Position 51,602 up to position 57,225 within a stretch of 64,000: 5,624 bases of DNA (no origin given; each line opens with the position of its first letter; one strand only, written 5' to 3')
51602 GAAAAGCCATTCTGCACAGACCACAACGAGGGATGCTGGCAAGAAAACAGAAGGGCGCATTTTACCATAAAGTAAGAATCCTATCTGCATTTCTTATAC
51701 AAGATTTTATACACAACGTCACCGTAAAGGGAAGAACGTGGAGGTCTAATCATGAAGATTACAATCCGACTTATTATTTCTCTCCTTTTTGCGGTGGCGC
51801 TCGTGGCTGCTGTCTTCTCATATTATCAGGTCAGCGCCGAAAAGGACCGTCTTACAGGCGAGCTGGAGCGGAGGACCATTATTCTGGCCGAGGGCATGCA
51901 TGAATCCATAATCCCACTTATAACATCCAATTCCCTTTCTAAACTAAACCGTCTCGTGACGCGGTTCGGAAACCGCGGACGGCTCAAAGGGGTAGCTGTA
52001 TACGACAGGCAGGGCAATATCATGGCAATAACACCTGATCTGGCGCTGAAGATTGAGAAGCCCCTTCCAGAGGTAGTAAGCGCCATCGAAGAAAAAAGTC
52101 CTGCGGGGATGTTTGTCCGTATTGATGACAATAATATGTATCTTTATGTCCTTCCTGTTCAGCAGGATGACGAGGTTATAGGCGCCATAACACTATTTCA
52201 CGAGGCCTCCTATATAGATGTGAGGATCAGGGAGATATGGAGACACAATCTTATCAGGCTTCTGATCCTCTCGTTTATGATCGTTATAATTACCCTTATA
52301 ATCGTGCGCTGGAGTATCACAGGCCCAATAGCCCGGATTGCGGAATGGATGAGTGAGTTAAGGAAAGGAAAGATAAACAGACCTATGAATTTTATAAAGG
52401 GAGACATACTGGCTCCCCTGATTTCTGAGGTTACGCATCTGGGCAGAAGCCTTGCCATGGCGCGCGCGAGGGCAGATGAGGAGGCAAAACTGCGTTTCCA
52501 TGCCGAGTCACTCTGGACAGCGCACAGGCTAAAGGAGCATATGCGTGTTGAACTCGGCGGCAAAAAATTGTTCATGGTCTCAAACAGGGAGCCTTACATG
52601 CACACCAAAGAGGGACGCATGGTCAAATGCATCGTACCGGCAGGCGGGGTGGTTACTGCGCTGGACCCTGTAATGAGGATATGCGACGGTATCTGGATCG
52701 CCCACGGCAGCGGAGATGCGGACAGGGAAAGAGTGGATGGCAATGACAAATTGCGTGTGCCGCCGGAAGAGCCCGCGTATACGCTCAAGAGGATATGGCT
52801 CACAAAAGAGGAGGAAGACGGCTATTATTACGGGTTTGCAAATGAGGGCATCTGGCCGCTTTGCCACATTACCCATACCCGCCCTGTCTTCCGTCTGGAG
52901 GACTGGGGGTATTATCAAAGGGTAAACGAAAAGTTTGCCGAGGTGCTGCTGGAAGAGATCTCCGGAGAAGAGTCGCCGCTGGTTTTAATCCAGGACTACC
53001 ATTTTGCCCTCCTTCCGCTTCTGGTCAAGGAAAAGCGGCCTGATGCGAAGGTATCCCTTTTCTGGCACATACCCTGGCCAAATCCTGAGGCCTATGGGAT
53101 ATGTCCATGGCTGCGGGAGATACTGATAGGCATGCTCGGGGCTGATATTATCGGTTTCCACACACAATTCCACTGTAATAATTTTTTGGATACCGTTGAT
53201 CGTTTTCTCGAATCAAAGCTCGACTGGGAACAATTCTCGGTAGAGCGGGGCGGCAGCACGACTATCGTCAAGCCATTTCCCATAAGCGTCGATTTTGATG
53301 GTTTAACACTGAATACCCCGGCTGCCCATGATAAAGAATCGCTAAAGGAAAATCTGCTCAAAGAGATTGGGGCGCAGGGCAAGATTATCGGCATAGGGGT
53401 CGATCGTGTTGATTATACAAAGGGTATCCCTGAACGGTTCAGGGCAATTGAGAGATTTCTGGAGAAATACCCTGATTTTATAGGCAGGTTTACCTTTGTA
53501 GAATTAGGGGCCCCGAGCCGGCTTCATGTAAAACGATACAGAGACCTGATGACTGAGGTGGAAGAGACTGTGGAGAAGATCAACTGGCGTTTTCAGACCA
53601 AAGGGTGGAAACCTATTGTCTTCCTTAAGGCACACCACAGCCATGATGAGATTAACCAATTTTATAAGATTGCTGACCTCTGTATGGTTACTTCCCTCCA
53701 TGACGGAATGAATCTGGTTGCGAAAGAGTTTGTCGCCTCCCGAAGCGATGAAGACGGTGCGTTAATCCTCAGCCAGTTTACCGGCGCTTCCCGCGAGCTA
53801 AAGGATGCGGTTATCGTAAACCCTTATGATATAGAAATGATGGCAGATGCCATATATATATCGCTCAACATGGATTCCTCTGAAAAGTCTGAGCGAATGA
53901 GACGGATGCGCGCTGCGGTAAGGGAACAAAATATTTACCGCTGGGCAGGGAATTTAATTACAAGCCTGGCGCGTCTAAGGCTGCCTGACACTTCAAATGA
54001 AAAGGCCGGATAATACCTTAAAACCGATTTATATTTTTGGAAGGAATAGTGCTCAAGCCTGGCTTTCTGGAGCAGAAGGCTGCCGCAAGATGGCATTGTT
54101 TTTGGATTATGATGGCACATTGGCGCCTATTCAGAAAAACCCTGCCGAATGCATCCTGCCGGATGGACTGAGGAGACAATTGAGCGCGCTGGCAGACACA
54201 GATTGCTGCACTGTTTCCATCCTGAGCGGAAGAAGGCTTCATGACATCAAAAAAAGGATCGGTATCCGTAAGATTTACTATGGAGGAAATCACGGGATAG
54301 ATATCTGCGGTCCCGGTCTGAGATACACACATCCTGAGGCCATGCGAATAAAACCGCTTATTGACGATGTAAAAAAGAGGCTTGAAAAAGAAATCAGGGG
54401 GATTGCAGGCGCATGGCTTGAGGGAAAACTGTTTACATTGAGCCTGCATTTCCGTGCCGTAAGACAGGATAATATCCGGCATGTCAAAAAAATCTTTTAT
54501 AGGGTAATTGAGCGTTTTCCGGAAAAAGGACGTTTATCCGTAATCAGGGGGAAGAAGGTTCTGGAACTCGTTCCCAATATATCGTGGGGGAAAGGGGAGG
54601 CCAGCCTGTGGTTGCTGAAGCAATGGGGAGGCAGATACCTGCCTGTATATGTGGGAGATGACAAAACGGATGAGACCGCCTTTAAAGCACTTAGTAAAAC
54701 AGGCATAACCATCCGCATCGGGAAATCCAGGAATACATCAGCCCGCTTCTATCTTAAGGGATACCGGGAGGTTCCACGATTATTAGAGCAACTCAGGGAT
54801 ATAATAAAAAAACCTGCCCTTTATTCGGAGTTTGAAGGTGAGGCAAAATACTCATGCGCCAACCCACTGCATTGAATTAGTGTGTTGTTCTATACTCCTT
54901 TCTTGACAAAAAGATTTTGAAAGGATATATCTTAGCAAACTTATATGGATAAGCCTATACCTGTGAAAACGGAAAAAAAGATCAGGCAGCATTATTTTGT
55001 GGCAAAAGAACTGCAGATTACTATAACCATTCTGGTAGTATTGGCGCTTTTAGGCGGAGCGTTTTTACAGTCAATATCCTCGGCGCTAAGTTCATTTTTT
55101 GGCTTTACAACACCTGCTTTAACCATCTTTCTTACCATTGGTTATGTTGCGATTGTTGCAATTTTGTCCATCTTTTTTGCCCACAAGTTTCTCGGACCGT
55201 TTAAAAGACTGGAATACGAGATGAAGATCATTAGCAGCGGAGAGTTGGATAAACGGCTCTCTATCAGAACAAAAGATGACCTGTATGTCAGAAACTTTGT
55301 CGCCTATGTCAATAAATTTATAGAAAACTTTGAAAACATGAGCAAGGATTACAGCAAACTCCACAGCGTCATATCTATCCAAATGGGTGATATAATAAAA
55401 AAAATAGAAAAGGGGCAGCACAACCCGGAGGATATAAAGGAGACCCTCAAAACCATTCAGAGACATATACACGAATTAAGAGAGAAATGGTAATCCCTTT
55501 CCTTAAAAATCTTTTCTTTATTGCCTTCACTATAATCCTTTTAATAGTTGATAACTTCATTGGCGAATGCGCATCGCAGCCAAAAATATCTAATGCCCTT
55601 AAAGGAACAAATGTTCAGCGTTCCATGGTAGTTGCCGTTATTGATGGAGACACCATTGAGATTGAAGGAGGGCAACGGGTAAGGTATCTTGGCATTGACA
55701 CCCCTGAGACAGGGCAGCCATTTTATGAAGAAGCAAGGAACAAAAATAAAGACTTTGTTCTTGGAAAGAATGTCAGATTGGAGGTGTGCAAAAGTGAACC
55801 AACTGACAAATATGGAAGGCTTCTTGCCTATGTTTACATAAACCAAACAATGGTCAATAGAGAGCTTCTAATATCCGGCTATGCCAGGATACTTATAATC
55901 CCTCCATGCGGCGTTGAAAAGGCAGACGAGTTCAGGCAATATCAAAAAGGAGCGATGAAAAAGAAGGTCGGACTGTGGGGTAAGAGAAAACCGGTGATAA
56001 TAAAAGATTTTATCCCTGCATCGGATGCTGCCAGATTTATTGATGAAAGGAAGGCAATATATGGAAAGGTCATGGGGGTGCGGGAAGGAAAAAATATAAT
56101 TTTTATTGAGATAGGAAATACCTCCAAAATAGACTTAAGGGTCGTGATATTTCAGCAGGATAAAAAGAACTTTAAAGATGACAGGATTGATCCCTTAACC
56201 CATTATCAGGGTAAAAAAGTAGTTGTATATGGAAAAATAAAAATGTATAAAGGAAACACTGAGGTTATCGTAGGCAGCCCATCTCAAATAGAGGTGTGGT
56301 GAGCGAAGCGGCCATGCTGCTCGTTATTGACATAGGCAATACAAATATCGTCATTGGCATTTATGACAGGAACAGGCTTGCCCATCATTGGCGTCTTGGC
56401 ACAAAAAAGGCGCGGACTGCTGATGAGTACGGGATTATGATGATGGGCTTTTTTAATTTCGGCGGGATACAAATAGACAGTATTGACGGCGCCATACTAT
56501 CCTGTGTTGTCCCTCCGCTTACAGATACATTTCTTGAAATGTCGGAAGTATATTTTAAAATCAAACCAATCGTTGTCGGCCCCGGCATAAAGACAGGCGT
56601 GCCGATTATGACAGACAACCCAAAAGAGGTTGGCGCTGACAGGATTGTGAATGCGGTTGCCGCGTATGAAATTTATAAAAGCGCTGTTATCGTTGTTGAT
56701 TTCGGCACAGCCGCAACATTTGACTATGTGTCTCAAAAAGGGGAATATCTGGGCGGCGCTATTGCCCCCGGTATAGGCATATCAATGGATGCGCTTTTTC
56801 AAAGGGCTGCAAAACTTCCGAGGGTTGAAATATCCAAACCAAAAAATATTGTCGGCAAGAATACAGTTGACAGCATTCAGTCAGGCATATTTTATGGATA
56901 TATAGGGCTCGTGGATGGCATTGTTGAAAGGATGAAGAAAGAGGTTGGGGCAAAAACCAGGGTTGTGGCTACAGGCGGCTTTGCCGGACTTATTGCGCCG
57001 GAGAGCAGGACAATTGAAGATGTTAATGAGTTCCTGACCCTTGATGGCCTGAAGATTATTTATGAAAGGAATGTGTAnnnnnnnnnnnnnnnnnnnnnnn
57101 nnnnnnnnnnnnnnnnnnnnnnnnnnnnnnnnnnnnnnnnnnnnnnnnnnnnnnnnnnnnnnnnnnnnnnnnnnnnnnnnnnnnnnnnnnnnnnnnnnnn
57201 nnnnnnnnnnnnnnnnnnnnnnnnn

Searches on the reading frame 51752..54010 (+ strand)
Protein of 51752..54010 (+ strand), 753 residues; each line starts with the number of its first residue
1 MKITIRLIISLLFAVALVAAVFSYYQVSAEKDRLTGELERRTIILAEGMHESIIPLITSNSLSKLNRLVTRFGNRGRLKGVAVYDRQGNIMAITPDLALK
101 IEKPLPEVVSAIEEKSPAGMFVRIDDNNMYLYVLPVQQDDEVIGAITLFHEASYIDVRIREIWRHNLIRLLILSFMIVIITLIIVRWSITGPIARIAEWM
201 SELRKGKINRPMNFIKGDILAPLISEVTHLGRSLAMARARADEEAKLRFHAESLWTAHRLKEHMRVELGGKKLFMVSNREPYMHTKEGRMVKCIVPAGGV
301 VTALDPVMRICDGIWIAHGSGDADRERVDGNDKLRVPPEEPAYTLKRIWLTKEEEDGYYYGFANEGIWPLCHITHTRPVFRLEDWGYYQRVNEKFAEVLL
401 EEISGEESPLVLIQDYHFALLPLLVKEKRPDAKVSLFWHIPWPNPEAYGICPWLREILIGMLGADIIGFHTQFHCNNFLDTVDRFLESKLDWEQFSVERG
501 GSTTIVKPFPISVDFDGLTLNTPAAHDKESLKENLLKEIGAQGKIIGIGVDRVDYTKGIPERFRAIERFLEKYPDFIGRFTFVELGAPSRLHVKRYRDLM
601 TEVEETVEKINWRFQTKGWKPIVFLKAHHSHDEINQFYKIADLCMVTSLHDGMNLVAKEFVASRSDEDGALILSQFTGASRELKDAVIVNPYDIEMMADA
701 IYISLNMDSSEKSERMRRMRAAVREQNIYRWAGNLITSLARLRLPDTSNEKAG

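Call 72: search_protein_families(library=pfam, proteins=[window:51752-54010:+], max_evalue=0.00001)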
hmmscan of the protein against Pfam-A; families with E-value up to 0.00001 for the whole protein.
window:51752-54010:+ (753 aa): 1 family
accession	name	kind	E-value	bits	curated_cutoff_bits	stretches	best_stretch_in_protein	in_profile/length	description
PF00982.27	Glyco_transf_20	-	4.3e-117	392.2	32.5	1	272-740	2-472/473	Glycosyltransferase family 20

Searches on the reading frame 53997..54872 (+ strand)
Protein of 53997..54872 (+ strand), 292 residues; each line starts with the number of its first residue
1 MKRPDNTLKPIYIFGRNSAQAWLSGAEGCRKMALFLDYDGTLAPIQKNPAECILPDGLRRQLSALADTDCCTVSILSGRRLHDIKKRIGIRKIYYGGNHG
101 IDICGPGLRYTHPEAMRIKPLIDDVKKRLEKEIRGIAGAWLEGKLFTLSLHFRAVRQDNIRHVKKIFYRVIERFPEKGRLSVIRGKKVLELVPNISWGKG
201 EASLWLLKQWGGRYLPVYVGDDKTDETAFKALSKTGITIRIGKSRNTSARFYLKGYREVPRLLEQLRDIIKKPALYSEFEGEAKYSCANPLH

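Call 72: search_protein_families(library=pfam, proteins=[window:53997-54872:+], max_evalue=0.00001)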
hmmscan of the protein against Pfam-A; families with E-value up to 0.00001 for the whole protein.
window:53997-54872:+ (292 aa): 1 family
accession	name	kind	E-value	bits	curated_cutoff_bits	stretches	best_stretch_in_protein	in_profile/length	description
PF02358.22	Trehalose_PPase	-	3.9e-39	134.6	27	1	35-253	1-231/235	Trehalose-phosphatase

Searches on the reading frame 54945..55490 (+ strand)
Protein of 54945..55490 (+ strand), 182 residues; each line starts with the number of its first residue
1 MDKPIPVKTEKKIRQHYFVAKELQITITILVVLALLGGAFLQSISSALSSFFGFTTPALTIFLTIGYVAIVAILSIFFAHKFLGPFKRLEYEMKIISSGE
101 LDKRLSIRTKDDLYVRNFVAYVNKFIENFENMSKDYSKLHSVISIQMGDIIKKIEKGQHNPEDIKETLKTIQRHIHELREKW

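Call 72: search_protein_families(library=pfam, proteins=[window:54945-55490:+], max_evalue=0.00001)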
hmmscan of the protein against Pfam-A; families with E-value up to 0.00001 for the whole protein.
window:54945-55490:+ (182 aa): 0 families

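Call 74: search_protein_families(library=ncbifam, proteins=[window:54945-55490:+], max_evalue=0.01)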
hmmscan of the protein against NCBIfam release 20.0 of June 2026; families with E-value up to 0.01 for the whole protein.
window:54945-55490:+ (182 aa): 5 families
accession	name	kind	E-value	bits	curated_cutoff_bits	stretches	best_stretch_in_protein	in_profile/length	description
NF058645.1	MCPCtpMPsAe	equivalog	1.6e-05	23.9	900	1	62-161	209-308/558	methyl-accepting chemotaxis protein CtpM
NF012226.0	AdeS_HK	equivalog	0.00018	20.8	500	1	59-135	62-130/353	two-component sensor histidine kinase AdeS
NF033092.0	HK_WalK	equivalog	0.0035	16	725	1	53-149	170-269/594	cell wall metabolism sensor histidine kinase WalK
NF047515.1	SpiroCoCo_C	equivalog_domain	0.0058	15.8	125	1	99-181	107-188/313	SpiroCoCo family coiled-coil protein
NF051436.1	NheA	equivalog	0.0077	15.2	500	0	115-179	309-370/385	non-hemolytic enterotoxin subunit A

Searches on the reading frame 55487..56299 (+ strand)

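Call 72: search_protein_families(library=pfam, proteins=[window:55487-56299:+], max_evalue=0.00001)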
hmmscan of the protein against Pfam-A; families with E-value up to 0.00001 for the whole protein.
window:55487-56299:+ (271 aa): 1 family
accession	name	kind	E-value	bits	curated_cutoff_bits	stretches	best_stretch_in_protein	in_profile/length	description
PF00565.23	SNase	-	4.8e-23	82.1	21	1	64-165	1-106/107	Staphylococcal nuclease homologue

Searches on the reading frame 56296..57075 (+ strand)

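Call 73: search_protein_families(library=pfam, proteins=[window:56296-57075:+], max_evalue=0.00001)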
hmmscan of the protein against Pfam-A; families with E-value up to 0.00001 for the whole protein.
window:56296-57075:+ (260 aa): 1 family
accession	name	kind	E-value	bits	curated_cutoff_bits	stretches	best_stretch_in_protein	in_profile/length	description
PF03309.20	Pan_kinase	-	1.4e-80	270.4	24.7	1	8-212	1-205/205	Type III pantothenate kinase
